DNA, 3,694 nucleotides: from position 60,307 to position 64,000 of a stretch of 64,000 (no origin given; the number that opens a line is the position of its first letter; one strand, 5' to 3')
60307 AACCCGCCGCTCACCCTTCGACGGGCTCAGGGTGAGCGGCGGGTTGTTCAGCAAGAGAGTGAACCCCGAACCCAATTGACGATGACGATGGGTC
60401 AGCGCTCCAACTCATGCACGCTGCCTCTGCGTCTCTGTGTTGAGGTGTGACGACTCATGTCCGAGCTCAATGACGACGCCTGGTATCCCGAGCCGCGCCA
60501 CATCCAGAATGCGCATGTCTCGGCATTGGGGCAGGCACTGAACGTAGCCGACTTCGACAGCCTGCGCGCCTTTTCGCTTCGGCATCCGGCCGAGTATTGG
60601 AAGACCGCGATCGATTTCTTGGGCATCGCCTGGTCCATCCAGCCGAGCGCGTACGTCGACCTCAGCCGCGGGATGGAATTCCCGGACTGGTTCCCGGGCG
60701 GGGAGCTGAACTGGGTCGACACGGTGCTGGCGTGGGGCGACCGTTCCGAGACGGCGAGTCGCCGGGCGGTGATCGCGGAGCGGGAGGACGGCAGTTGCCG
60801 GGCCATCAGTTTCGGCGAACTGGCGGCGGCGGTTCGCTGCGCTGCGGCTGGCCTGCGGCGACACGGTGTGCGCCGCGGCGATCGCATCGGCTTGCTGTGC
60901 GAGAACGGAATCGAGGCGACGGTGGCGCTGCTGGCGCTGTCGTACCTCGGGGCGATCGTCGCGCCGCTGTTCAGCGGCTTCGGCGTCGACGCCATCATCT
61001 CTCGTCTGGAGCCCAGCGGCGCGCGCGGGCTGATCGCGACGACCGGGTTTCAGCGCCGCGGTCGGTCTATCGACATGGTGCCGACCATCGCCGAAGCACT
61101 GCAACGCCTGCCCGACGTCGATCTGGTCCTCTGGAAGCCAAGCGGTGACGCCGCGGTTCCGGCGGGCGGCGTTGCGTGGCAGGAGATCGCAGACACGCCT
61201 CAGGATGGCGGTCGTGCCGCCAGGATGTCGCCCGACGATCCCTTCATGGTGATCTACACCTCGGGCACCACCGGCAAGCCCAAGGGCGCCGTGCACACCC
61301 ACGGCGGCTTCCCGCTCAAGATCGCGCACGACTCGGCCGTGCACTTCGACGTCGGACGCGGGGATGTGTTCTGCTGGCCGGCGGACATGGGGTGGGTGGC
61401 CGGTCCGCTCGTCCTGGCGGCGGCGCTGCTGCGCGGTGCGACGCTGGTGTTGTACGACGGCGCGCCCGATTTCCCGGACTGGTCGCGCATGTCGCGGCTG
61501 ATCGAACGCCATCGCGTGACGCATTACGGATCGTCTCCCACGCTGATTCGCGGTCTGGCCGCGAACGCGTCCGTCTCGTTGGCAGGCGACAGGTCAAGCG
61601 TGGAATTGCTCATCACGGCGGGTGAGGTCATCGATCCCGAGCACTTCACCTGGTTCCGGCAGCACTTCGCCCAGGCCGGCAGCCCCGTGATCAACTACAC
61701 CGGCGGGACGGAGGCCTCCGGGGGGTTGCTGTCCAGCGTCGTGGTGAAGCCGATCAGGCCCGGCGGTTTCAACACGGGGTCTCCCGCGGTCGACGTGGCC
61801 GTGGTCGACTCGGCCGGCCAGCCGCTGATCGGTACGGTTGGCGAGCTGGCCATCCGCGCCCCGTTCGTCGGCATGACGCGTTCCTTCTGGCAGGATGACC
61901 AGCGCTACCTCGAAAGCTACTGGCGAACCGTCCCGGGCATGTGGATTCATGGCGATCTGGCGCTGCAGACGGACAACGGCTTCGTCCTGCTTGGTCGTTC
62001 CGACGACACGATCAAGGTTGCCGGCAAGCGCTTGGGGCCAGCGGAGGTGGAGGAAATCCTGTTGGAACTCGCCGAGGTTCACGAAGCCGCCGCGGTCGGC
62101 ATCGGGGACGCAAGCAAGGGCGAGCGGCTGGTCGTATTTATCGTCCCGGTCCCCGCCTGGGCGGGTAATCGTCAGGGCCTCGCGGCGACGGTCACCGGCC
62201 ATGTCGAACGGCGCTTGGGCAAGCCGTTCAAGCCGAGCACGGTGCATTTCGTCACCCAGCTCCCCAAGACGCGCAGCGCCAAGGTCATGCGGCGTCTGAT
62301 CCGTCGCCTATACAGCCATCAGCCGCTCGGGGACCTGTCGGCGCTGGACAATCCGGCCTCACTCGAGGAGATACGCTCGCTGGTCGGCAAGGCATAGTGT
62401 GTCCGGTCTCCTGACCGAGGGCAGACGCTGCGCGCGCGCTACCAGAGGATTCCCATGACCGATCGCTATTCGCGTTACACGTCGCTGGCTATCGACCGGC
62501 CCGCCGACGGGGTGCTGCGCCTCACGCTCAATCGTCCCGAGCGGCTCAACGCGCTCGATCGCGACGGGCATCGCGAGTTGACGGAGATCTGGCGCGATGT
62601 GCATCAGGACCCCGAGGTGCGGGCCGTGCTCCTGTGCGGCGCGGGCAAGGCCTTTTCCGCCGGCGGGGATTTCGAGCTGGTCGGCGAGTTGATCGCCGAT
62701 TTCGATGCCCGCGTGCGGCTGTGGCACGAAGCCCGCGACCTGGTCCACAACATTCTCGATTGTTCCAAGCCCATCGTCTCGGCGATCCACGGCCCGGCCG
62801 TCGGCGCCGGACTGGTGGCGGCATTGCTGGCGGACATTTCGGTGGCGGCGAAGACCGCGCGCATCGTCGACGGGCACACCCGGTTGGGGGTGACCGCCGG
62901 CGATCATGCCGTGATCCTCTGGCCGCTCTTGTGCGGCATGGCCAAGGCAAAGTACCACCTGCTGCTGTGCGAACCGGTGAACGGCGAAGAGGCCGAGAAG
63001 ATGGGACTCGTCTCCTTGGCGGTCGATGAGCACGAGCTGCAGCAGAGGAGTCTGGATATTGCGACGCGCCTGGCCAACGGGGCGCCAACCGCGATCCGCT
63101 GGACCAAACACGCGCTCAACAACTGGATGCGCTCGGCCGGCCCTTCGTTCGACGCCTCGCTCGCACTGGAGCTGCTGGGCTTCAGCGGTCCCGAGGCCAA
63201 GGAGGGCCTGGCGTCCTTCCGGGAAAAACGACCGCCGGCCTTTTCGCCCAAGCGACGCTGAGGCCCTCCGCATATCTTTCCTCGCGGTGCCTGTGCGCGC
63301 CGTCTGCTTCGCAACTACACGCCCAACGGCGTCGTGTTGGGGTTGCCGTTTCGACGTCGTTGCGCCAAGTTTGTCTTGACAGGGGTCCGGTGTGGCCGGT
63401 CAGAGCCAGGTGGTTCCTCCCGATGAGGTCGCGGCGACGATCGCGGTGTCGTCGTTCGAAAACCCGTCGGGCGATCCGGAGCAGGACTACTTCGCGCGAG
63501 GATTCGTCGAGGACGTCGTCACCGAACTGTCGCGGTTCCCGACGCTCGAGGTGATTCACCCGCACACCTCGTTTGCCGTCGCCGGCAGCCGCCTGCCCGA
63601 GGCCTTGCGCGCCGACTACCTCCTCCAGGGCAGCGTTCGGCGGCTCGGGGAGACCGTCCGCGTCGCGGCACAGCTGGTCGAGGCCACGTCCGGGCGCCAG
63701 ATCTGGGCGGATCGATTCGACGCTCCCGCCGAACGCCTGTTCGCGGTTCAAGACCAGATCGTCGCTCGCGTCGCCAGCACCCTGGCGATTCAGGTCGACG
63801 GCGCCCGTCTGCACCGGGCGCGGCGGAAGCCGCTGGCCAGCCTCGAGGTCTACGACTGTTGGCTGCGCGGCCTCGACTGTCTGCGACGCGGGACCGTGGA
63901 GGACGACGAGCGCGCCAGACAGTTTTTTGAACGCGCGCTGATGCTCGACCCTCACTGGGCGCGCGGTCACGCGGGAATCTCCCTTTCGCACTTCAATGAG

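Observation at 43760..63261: Second catabolic cluster with tandem orphan CoxL-type molybdopterin subunits plus PrpD/CitE/CaiB (C5-dicarboxylate-like) enzymes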

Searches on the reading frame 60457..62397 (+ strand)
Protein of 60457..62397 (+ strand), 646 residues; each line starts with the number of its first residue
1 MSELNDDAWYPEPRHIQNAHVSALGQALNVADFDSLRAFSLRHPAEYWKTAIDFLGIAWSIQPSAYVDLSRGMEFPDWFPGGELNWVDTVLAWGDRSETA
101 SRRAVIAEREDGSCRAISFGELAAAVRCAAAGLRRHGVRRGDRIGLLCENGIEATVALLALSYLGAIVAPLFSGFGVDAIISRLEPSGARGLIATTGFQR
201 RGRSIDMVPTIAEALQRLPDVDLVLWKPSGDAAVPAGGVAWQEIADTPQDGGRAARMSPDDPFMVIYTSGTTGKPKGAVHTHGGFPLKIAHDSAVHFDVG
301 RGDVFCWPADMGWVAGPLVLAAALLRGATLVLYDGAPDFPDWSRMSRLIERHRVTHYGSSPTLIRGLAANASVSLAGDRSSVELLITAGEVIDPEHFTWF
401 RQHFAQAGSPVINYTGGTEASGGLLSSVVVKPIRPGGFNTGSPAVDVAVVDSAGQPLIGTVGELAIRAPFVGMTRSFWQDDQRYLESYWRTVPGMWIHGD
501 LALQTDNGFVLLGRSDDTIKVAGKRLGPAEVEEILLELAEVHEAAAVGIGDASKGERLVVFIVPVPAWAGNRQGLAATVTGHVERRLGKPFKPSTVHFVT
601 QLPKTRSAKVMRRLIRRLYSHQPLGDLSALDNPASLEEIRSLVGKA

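Call 5: search_protein_families(library=pfam, proteins=[window:60457-62397:+])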
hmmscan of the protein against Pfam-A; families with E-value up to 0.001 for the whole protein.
window:60457-62397:+ (646 aa): 3 families
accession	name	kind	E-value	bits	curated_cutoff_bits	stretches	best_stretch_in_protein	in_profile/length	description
PF00501.34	AMP-binding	-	1.4e-67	228.6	29.9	1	99-471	8-379/384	AMP-binding enzyme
PF13193.12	AMP-binding_C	-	8.4e-19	68.7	24.5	1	530-609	1-76/76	AMP-binding enzyme C-terminal domain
PF16177.11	ACAS_N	-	7.5e-08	32.5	27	1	34-86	2-51/55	Acetyl-coenzyme A synthetase N-terminus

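Call 28: search_protein_families(library=ncbifam, proteins=[window:60457-62397:+], max_evalue=1e-10)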
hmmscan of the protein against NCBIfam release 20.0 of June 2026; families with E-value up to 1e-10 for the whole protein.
window:60457-62397:+ (646 aa): 84 families (the best 25 are shown)
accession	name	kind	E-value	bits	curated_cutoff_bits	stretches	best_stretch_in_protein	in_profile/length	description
NF001208.0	PRK00174.1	subfamily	1.1e-127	427.1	657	1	28-641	24-643/649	acetate--CoA ligase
TIGR02188.1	Ac_CoA_lig_AcsA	equivalog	9e-126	420.6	724.95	1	30-640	4-627/629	acetate--CoA ligase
NF002937.0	PRK03584.1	subfamily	9.5e-121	404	639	1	12-642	11-651/657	acetoacetate--CoA ligase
NF007815.0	PRK10524.1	equivalog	6.3e-92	309.1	955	1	33-643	4-627/629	propionate--CoA ligase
TIGR01217.1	ac_ac_CoA_syn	equivalog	3.1e-86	290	520.9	1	21-640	27-645/652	acetoacetate--CoA ligase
TIGR02316.1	propion_prpE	equivalog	1.4e-83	281.6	827.4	1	33-641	3-624/628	propionate--CoA ligase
NF003313.0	PRK04319.1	equivalog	3.1e-82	276.6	729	1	95-631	54-573/574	acetate--CoA ligase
NF004837.0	PRK06187.1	subfamily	2.3e-58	197.8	476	1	102-621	24-524/531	long-chain-fatty-acid--CoA ligase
NF047394.1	AcylCoAsynMbcS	equivalog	6e-47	160.4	850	1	98-617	23-518/525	acyl-CoA synthetase MbcS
NF053567.1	HBDA_AROS1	equivalog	8.7e-46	156.4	1000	1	113-618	36-518/523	3-hydroxybenzoate--CoA ligase HbdA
TIGR02262.1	benz_CoA_lig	subfamily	3.4e-45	154.7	375.25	1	114-616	28-506/508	benzoate-CoA ligase family protein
TIGR01733.1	AA-adenyl-dom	subfamily_domain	3.8e-44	151.1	317.4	1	118-545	1-408/409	amino acid adenylation domain-containing protein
NF052580.1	Str24CoAsynCasG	equivalog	3.6e-42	144.4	750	1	115-615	64-546/548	steroid-24-oyl-CoA synthetase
NF006182.0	PRK08316.1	subfamily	1.4e-41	142.6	663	1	100-621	25-519/523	fatty acyl-CoA synthetase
TIGR03098.1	ligase_PEP_1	hypoth_equivalog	2.8e-40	138.3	592.35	1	115-616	24-515/517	acyl-CoA ligase (AMP-forming), exosortase A system-associated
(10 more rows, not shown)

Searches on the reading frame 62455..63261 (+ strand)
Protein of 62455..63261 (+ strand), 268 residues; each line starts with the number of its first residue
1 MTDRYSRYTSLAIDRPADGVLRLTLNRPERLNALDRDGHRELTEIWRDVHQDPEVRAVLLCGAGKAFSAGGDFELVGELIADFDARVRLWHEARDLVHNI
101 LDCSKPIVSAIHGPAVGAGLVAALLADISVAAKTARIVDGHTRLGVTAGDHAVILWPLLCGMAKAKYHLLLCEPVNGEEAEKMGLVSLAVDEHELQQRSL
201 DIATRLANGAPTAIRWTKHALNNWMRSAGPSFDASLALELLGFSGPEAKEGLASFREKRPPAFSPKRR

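Call 5: search_protein_families(library=pfam, proteins=[window:62455-63261:+])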
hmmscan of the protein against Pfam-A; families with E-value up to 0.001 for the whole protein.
window:62455-63261:+ (268 aa): 2 families
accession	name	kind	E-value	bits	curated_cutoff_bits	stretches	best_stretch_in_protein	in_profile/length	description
PF00378.25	ECH_1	-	9.6e-50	169.7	27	1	18-264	4-249/251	Enoyl-CoA hydratase/isomerase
PF16113.10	ECH_2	-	1.9e-23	83.9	27.2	1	22-202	3-184/335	Enoyl-CoA hydratase/isomerase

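Call 12: find_encoding_contigs(protein=window:62455-63261:+, flank=10000, max_places=6)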
Protein window:62455-63261:+ (268 aa): no gene with exactly this product is on record in the collection.

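Call 38: find_homologous_proteins(query=window:62455-63261:+, max_evalue=1e-60)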
Query window:62455-63261:+ (268 aa): 7953 proteins with E <= 1e-60 among 8000 candidates; the best 120 are listed.
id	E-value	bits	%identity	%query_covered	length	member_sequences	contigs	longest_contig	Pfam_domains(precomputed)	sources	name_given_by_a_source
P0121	1.0e-175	601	100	100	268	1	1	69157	PF00378.26,PF16113.11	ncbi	-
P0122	6.0e-152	523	86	100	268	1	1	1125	PF00378.26,PF16113.11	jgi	jgi:enoyl-CoA hydratase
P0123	2.0e-148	511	84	99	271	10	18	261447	PF00378.26,PF16113.11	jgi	-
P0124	1.1e-147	509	83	100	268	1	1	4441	PF00378.26,PF16113.11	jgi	jgi:enoyl-CoA hydratase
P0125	5.7e-146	503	84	99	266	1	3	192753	PF00378.26,PF16113.11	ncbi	ncbi:MAG: enoyl-CoA hydratase/isomerase family protein [Candidatus Binatia bacterium]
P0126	2.5e-145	501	85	100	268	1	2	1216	PF00378.26,PF16113.11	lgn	-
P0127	2.6e-145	501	86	99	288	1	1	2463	PF00378.26,PF16113.11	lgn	-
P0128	3.4e-145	501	84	98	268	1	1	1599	PF00378.26,PF16113.11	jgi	jgi:enoyl-CoA hydratase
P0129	3.9e-139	481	80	99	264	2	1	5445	PF00378.26,PF16113.11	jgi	jgi:enoyl-CoA hydratase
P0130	7.0e-138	477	79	98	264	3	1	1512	PF00378.26,PF16113.11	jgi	jgi:enoyl-CoA hydratase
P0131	1.9e-135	469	78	99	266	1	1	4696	PF00378.26,PF16113.11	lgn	-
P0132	1.0e-134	466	77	99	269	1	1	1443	PF00378.26,PF16113.11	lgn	-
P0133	4.2e-134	464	77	99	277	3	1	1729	PF00378.26,PF16113.11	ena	-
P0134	1.0e-133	463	75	98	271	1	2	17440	PF00378.26,PF16113.11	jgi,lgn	-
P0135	1.1e-133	463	77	98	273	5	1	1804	PF00378.26,PF16113.11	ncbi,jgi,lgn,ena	jgi:enoyl-CoA hydratase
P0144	1.6e-132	459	76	97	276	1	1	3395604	PF00378.26,PF16113.11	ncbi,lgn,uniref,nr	ncbi:enoyl-CoA hydratase [Cupriavidus necator]|uniref:Enoyl-CoA hydratase n=1 Tax=Cupriavidus necato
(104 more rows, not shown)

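Call 39: find_encoding_contigs(protein=P0125, flank=10000, max_places=2)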
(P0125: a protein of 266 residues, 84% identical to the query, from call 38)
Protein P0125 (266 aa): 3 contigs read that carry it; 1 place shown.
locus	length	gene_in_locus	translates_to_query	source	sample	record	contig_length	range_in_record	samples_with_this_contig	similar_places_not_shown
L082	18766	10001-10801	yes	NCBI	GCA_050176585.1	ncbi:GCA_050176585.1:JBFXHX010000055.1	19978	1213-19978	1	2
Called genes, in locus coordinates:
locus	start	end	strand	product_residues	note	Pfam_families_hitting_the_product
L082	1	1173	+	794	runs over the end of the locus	PF01315:Ald_Xan_dh_C, PF02738:MoCoBD_1, PF20256:MoCoBD_2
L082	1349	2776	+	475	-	PF03972:MmgE_PrpD_N, PF19305:MmgE_PrpD_C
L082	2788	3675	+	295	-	PF03328:HpcH_HpaI, PF15617:C-C_Bond_Lyase (weak)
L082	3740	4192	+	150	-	PF19315:MC_hydratase, PF01575:MaoC_dehydratas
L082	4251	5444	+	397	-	PF02771:Acyl-CoA_dh_N, PF02770:Acyl-CoA_dh_M, PF00441:Acyl-CoA_dh_1, PF08028:Acyl-CoA_dh_2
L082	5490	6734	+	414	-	PF02515:CoA_transf_3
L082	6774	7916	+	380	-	PF02515:CoA_transf_3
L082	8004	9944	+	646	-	PF16177:ACAS_N, PF00501:AMP-binding, PF13193:AMP-binding_C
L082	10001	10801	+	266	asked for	PF00378:ECH_1, PF16113:ECH_2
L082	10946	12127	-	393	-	PF02515:CoA_transf_3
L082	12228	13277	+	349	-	PF02771:Acyl-CoA_dh_N, PF00441:Acyl-CoA_dh_1, PF08028:Acyl-CoA_dh_2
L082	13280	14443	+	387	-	PF02771:Acyl-CoA_dh_N, PF02770:Acyl-CoA_dh_M, PF00441:Acyl-CoA_dh_1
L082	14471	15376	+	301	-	PF00106:adh_short, PF08659:KR, PF13561:adh_short_C2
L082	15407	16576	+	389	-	PF02771:Acyl-CoA_dh_N, PF02770:Acyl-CoA_dh_M, PF00441:Acyl-CoA_dh_1, PF08028:Acyl-CoA_dh_2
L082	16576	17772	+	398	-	PF00108:Thiolase_N, PF02803:Thiolase_C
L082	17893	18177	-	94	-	PF08592:Anthrone_oxy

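Call 40: find_encoding_contigs(protein=P0144, flank=7000, max_places=1)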
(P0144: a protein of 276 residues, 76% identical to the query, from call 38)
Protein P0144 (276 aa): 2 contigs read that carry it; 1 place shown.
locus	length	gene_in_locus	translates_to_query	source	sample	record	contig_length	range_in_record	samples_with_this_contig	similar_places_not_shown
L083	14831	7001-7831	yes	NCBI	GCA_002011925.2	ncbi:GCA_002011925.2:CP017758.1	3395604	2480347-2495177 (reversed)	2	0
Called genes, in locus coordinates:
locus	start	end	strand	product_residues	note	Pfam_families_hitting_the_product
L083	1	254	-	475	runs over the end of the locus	PF03972:MmgE_PrpD_N, PF19305:MmgE_PrpD_C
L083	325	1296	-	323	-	PF03401:TctC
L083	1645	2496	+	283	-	PF09339:HTH_IclR, PF01614:IclR_C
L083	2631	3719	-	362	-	PF13609:Porin_4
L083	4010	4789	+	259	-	PF09339:HTH_IclR, PF12802:MarR_2 (weak), PF01614:IclR_C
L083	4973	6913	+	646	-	PF16177:ACAS_N, PF00501:AMP-binding, PF13193:AMP-binding_C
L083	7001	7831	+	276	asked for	PF00378:ECH_1, PF16113:ECH_2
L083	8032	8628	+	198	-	-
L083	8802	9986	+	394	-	PF02515:CoA_transf_3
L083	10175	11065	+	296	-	PF03328:HpcH_HpaI, PF15617:C-C_Bond_Lyase (weak)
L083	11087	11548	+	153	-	PF19315:MC_hydratase, PF01575:MaoC_dehydratas, PF13452:FAS1_DH_region (weak)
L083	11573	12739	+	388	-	PF02771:Acyl-CoA_dh_N, PF02770:Acyl-CoA_dh_M, PF00441:Acyl-CoA_dh_1, PF08028:Acyl-CoA_dh_2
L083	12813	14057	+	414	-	PF02515:CoA_transf_3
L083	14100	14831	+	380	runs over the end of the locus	PF02515:CoA_transf_3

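Call 76: search_protein_families(library=ncbifam, proteins=[window:62455-63261:+, L082:3740-4192:+], max_evalue=1e-8)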
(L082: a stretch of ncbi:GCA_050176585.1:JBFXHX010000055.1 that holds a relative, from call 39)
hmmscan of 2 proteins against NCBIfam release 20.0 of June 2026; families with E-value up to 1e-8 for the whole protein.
window:62455-63261:+ (268 aa): 66 families (the best 25 are shown)
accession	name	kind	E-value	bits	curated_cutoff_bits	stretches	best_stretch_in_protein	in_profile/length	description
NF005595.0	PRK07327.1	subfamily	5.3e-135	448.8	292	1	2-265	4-267/271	enoyl-CoA hydratase/isomerase family protein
NF006699.0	PRK09245.1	subfamily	1.3e-42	145.9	354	1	17-264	10-264/266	crotonase/enoyl-CoA hydratase family protein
NF006107.0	PRK08258.1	equivalog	2.5e-41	141.8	330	1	17-264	24-275/277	enoyl-CoA hydratase family protein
NF004857.0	PRK06210.1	equivalog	3.7e-41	141.4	341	1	8-265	7-274/275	enoyl-CoA hydratase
NF051848.1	EnCoAHydtEchA19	equivalog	9.4e-39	133.5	400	1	19-264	9-256/258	enoyl-CoA hydratase EchA19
NF006007.0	PRK08138.1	subfamily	2.6e-38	131.9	355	1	10-264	8-259/261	enoyl-CoA hydratase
NF006109.0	PRK08260.1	subfamily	2.7e-38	131.9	320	1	8-266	3-278/296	enoyl-CoA hydratase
NF004840.0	PRK06190.1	equivalog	4e-38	131.5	253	1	14-223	8-215/260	enoyl-CoA hydratase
TIGR02280.1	PaaB1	equivalog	1e-37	130.1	345.15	1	17-264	6-254/256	2-(1,2-epoxy-1,2-dihydrophenyl)acetyl-CoA isomerase PaaG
NF004781.0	PRK06127.1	subfamily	1.1e-36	126.9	291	1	13-264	14-267/269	enoyl-CoA hydratase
NF005073.0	PRK06495.1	subfamily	4.8e-36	124.4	296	1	19-264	13-255/257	enoyl-CoA hydratase/isomerase family protein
NF005802.0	PRK07657.1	equivalog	1e-35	123.6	363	1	12-263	6-257/260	enoyl-CoA hydratase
NF005803.0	PRK07658.1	equivalog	1.6e-35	122.7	313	1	18-265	10-256/257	enoyl-CoA hydratase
NF004475.0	PRK05809.1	subfamily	2.1e-35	122.5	394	1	19-264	13-258/260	short-chain-enoyl-CoA hydratase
NF046063.1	oxepin_alt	equivalog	6.1e-35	120.9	300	1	17-261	7-253/254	oxepin-CoA hydrolase, alternative type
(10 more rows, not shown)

L082:3740-4192:+ (150 aa): 4 families
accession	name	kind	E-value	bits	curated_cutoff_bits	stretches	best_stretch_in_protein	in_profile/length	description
NF038241.1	RipB_Ich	equivalog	2.2e-32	112.3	340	1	3-145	21-162/175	(R)-specific enoyl-CoA hydratase RipB/Ich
TIGR02278.1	PaaN-DH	equivalog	7e-15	54.3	562.8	1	5-137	524-654/664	phenylacetic acid degradation bifunctional protein PaaZ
NF041625.1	methfumCoahyd_Halo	equivalog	2.1e-13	50.2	560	1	3-141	23-162/358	2-methylfumaryl-CoA hydratase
NF006045.0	PRK08190.1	subfamily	5.9e-09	35.3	282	1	18-138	21-134/467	bifunctional enoyl-CoA hydratase/phosphate acetyltransferase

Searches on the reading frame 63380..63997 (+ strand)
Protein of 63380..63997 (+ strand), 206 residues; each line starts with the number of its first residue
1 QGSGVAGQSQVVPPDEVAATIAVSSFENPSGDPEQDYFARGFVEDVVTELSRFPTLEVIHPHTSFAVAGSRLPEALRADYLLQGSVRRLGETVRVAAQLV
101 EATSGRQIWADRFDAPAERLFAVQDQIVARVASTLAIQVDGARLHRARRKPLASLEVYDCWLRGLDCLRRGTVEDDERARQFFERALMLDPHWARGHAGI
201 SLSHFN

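Call 5: search_protein_families(library=pfam, proteins=[window:63380-63997:+])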
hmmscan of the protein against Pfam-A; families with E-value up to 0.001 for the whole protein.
window:63380-63997:+ (206 aa): 0 families

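Call 66: search_protein_families(library=pfam, proteins=[window:63380-63997:+], max_evalue=0.01)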
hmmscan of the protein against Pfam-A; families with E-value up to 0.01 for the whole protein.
window:63380-63997:+ (206 aa): 0 families
